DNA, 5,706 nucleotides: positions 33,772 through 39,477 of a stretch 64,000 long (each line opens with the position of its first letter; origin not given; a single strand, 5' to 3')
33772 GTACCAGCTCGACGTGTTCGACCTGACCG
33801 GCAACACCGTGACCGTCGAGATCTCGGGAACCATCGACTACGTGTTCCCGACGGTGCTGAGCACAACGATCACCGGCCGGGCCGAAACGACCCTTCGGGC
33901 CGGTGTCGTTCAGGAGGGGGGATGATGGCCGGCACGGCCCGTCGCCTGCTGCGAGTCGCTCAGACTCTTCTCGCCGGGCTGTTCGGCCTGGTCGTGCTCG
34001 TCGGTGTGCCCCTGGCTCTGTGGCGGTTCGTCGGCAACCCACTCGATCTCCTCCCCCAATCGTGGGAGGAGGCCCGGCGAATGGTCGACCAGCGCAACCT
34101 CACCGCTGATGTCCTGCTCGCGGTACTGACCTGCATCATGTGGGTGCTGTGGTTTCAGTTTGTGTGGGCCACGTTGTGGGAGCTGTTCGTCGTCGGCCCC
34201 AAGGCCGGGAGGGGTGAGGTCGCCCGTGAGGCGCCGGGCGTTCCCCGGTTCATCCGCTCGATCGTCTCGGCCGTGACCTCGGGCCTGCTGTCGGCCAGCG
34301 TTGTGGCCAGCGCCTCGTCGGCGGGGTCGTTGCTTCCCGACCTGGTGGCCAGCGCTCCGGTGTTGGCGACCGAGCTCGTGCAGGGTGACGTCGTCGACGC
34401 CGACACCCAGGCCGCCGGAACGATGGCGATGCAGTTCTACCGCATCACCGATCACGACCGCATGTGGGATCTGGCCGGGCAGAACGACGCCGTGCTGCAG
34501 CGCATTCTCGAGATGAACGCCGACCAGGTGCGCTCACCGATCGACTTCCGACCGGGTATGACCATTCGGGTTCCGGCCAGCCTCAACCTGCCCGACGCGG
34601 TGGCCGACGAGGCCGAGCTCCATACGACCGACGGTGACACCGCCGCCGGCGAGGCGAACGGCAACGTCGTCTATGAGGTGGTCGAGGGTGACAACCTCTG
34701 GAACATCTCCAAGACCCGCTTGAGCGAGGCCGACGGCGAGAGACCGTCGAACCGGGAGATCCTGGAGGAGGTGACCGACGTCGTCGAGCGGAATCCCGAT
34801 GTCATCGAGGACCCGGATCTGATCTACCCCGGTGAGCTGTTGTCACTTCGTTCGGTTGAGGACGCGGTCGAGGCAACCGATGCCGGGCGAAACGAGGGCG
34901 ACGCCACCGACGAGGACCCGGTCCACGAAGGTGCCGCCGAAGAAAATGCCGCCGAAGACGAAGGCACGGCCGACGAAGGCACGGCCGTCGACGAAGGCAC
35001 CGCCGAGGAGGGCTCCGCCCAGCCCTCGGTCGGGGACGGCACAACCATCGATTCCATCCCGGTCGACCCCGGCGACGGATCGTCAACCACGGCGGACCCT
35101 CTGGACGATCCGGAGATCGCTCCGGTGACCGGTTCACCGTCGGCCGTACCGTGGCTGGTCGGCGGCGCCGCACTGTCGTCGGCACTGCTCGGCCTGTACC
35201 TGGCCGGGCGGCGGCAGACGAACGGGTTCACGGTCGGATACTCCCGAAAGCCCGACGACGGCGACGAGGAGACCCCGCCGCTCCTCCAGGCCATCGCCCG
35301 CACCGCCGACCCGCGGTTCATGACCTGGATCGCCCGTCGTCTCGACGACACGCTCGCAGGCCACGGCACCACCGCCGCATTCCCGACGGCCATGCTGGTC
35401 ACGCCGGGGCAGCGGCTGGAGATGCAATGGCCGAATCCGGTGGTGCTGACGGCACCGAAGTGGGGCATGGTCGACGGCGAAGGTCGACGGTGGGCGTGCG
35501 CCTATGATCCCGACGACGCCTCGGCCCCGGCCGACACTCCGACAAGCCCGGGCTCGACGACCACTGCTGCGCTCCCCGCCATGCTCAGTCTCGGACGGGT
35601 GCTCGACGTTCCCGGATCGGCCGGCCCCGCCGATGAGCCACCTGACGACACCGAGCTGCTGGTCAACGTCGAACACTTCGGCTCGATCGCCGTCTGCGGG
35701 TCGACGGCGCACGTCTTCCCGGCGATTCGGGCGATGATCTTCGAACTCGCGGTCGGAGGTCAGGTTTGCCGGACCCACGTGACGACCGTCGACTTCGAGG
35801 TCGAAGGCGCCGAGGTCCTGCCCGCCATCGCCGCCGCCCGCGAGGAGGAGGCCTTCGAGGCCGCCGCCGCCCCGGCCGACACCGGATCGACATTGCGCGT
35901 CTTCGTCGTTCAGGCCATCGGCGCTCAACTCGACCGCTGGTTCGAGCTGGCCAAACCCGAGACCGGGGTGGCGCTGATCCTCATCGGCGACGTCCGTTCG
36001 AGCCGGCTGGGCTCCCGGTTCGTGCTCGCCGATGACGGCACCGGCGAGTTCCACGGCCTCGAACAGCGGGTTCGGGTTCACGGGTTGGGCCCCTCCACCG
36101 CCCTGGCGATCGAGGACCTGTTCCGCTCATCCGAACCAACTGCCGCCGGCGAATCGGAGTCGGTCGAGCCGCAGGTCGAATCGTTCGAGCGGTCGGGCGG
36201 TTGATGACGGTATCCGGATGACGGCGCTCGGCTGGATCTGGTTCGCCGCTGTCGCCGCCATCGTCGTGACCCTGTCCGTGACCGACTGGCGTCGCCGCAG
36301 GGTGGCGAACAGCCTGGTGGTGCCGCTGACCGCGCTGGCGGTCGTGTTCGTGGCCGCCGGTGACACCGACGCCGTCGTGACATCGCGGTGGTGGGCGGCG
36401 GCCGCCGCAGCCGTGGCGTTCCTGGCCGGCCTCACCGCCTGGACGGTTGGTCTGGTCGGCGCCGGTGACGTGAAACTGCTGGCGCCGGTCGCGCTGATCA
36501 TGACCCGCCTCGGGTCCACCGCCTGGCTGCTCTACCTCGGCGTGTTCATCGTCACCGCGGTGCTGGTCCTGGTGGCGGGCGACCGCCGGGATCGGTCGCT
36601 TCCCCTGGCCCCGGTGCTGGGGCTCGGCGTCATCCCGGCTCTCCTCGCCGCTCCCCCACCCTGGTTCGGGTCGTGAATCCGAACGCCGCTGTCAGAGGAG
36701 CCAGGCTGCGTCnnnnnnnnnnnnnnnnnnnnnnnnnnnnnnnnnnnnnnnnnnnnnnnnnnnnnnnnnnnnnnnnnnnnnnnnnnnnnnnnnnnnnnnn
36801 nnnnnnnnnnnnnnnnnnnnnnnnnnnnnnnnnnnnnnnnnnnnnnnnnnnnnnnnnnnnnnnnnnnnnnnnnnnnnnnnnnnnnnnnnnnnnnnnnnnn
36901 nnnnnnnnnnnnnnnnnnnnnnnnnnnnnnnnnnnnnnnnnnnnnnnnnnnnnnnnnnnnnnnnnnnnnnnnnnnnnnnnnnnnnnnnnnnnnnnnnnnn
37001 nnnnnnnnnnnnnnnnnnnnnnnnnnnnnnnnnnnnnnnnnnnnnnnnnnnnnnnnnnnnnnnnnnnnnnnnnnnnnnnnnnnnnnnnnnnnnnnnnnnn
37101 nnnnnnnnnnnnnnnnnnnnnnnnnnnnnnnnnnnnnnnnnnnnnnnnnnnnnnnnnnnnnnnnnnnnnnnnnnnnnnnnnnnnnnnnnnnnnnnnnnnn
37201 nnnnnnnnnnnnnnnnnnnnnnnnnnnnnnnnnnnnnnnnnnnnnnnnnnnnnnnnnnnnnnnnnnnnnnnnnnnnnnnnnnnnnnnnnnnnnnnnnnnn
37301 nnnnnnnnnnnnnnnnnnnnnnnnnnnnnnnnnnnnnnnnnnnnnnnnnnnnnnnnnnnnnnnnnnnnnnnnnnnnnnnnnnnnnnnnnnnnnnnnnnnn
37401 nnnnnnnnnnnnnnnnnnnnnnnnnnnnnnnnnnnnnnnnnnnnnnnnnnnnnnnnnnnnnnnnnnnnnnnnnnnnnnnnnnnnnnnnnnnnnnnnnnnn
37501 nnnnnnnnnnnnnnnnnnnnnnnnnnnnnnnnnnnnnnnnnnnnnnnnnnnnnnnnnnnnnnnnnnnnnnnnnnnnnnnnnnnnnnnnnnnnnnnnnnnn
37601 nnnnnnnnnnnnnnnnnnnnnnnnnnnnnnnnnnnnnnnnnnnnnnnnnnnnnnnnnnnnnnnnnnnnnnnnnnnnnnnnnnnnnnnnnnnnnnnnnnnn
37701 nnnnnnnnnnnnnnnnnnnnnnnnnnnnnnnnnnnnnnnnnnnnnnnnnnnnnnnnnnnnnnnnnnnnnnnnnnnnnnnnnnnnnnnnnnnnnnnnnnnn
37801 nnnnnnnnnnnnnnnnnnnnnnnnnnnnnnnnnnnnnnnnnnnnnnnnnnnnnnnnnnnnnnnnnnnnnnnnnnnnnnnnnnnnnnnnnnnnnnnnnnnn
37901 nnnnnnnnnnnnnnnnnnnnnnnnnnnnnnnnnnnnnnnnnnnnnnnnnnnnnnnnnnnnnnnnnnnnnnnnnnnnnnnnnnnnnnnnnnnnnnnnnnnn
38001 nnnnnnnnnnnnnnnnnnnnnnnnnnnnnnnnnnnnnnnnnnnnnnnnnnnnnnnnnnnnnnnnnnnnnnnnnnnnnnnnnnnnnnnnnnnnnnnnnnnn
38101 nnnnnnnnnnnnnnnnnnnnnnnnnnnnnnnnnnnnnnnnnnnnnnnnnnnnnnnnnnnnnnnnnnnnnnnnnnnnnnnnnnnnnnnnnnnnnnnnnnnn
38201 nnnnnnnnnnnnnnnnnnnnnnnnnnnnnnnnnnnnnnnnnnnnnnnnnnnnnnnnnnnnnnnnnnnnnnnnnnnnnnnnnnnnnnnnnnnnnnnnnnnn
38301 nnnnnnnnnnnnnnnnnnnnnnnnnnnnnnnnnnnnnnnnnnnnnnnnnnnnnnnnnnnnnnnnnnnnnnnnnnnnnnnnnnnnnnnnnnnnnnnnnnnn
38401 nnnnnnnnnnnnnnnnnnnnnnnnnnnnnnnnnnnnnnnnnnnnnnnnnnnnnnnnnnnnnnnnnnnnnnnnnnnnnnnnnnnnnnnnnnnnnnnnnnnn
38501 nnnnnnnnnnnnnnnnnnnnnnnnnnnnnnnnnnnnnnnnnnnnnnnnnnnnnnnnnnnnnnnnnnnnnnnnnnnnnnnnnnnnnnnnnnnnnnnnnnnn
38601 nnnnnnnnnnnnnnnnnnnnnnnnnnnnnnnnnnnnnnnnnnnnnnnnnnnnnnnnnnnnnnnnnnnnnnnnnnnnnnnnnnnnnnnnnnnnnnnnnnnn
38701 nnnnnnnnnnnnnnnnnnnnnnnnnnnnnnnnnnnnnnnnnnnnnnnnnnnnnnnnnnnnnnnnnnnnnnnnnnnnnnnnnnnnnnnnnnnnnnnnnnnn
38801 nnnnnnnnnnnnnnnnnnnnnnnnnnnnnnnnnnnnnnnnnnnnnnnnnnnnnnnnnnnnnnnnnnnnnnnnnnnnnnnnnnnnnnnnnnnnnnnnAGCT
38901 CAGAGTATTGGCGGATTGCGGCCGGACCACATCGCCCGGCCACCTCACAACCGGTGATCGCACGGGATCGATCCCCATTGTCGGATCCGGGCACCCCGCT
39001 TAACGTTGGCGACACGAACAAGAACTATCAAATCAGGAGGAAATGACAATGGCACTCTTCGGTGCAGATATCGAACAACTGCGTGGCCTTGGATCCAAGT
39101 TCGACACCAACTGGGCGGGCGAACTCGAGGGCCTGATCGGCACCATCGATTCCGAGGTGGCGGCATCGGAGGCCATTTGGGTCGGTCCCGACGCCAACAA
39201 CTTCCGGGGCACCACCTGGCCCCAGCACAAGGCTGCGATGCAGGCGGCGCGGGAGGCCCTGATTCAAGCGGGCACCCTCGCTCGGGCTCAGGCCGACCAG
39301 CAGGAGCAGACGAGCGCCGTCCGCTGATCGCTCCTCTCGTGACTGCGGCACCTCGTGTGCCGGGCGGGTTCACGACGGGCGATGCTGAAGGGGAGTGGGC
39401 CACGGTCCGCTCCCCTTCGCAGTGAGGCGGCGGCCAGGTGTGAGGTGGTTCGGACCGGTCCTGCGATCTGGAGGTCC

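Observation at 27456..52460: Four copies of a perfect 12-bp palindrome at fixed spacing from a -10 box link the Tad pilus, WXG100 gene and both toxin modules into one candidate regulon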

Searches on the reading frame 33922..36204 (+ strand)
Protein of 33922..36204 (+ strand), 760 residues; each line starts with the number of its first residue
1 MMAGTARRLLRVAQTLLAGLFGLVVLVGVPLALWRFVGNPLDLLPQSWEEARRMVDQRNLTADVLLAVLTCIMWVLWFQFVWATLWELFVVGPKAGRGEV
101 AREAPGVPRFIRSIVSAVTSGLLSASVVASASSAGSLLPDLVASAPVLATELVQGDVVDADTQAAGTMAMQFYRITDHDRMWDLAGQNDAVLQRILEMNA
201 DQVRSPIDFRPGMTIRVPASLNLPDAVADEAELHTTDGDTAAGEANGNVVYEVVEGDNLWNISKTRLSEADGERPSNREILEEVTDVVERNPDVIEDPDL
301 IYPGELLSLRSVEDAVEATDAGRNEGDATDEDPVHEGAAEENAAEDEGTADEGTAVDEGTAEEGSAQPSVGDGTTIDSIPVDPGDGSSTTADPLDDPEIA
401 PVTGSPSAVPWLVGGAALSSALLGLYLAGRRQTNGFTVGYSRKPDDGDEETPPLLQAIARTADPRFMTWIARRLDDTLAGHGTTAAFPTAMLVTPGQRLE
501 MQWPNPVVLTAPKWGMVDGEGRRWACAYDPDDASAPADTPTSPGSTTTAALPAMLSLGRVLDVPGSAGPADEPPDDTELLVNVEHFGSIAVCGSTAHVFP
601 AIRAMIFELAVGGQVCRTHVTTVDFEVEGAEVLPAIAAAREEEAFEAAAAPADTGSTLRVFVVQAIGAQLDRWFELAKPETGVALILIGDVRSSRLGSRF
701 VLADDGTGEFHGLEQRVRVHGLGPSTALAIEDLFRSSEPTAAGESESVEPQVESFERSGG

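Call 10: search_protein_families(library=pfam, proteins=[window:33922-36204:+], max_evalue=0.01)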
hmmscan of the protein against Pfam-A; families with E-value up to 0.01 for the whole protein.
window:33922-36204:+ (760 aa): 1 family
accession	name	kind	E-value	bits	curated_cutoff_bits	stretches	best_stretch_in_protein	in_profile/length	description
PF01476.26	LysM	-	0.00082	19.7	20.9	0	251-264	1-14/43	LysM domain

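Call 29: search_protein_families(library=ncbifam, proteins=[window:33922-36204:+], max_evalue=0.1)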
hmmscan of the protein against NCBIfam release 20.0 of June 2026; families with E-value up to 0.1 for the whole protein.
window:33922-36204:+ (760 aa): 4 families
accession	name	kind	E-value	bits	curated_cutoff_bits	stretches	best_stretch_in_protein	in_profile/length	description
NF008399.0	PRK11198.1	equivalog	6.9e-10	39.5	134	1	237-308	84-144/149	peptidoglycan-binding protein LysM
TIGR02899.1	spore_safA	subfamily_domain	7.8e-10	38.5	67.85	1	179-219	5-44/44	SafA/ExsA family spore coat assembly protein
NF012230.0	LWXIA_domain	equivalog_domain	0.0034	17.4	33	0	251-306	5-70/74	LWXIA domain-containing protein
NF004974.0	PRK06347.1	equivalog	0.055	12.5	701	1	166-264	326-495/592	1,4-beta-N-acetylmuramoylhydrolase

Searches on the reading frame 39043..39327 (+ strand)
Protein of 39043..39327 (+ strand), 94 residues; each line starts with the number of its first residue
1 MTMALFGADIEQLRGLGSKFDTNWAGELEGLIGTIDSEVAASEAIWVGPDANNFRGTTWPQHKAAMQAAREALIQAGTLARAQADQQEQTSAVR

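Call 10: search_protein_families(library=pfam, proteins=[window:39043-39327:+], max_evalue=0.01)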
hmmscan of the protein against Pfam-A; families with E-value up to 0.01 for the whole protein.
window:39043-39327:+ (94 aa): 0 families

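Call 12: find_encoding_contigs(protein=window:39043-39327:+, flank=10000, max_places=10)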
Protein window:39043-39327:+ (94 aa): no gene with exactly this product is on record in the collection.
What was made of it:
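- Tried and rejected: Exact-protein look-up of the WXG100 protein: not on record (call 12).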

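Call 29: search_protein_families(library=ncbifam, proteins=[window:39043-39327:+], max_evalue=0.1)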
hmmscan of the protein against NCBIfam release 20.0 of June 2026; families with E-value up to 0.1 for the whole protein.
window:39043-39327:+ (94 aa): 1 family
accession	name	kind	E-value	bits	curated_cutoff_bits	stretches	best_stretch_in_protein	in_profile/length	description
TIGR03930.1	WXG100_ESAT6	subfamily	3e-05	24.1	44.85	1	9-90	5-84/90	WXG100 family type VII secretion target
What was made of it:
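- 39043..39327 (+): Small WXG100-like protein (94 aa). TIGR03930 WXG100_ESAT6 at E 3e-5, below the curated cut-off (call 29).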
